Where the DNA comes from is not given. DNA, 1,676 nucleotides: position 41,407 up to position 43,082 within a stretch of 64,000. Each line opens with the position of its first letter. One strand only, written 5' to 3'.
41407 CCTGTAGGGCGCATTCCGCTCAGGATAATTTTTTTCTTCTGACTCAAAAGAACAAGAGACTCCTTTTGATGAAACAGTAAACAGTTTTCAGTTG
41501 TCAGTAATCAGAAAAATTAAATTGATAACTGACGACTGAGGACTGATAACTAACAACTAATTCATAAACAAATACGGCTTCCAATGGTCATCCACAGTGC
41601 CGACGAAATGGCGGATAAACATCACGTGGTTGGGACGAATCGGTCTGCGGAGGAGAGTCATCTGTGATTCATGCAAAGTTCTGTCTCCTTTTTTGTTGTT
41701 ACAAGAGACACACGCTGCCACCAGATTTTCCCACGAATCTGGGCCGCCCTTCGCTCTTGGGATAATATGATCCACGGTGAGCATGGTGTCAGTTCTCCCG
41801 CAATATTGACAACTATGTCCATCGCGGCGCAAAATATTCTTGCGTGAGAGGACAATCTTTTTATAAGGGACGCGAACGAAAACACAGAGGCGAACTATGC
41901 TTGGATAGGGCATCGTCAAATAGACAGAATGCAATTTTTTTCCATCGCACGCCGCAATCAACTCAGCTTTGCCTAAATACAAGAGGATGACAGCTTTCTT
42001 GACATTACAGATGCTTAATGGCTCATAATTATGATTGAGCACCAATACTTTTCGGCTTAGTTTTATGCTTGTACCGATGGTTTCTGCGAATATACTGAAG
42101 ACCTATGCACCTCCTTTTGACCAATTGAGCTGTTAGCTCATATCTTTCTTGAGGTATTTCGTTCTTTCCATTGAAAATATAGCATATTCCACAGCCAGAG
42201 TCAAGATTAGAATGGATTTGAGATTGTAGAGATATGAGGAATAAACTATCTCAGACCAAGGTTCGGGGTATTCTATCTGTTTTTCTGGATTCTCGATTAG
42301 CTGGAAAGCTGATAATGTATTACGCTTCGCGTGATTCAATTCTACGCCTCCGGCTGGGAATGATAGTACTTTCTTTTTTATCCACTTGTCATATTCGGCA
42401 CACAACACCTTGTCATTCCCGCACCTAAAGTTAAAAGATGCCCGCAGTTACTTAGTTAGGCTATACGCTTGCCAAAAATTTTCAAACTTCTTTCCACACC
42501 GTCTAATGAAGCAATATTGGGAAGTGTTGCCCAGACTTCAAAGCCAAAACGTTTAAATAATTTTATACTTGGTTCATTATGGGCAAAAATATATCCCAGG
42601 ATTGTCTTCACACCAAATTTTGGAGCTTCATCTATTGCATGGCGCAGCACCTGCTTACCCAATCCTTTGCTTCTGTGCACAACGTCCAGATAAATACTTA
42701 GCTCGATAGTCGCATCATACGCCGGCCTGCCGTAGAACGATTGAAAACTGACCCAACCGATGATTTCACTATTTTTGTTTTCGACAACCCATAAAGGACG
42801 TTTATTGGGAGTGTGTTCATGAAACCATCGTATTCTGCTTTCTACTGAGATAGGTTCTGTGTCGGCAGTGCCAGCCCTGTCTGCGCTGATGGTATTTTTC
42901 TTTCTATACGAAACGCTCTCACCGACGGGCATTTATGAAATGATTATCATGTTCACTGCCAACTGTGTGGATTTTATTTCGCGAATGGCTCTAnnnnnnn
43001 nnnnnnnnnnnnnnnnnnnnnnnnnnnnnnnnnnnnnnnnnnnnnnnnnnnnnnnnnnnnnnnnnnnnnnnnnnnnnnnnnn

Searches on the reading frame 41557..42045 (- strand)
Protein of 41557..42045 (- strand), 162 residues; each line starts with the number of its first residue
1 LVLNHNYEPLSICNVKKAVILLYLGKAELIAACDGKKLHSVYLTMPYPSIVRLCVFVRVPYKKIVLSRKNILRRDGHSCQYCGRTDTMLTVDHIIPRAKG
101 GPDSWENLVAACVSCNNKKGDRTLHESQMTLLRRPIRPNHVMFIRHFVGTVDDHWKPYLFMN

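Call 80: search_protein_families(library=pfam, proteins=[window:41557-42045:-], max_evalue=0.001)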
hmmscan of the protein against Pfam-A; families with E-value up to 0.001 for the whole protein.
window:41557-42045:- (162 aa): 3 families
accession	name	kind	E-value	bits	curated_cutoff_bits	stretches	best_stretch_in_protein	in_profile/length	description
PF01844.29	HNH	-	4.4e-19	68.8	21.4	1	79-122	1-47/47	HNH endonuclease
PF14279.12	HNH_5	-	4.6e-16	58.9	27.5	1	79-130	1-54/56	HNH endonuclease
PF13395.12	HNH_4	-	1.9e-07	31.4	22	1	88-123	17-52/54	HNH endonuclease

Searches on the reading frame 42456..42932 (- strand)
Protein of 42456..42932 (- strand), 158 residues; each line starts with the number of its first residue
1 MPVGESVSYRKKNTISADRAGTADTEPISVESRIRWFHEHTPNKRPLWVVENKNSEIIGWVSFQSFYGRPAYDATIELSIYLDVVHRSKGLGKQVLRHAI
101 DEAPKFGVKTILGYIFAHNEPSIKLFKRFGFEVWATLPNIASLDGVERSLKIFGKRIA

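Call 80: search_protein_families(library=pfam, proteins=[window:42456-42932:-], max_evalue=0.001)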
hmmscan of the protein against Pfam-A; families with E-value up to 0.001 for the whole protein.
window:42456-42932:- (158 aa): 5 families
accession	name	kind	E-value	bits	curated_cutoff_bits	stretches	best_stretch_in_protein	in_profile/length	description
PF00583.31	Acetyltransf_1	-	2.5e-15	57.2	20.7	1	33-131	21-116/116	Acetyltransferase (GNAT) family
PF13302.13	Acetyltransf_3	-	1.2e-11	45.9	25.4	1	25-132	29-138/138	Acetyltransferase (GNAT) domain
PF13420.13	Acetyltransf_4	-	1.1e-09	38.9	24.3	1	26-136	30-139/155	Acetyltransferase (GNAT) domain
PF13508.13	Acetyltransf_7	-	2.1e-09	38.1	27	1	46-133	4-84/84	Acetyltransferase (GNAT) domain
PF08445.16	FR47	-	1.9e-05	25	22.1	1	79-133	26-79/86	FR47-like protein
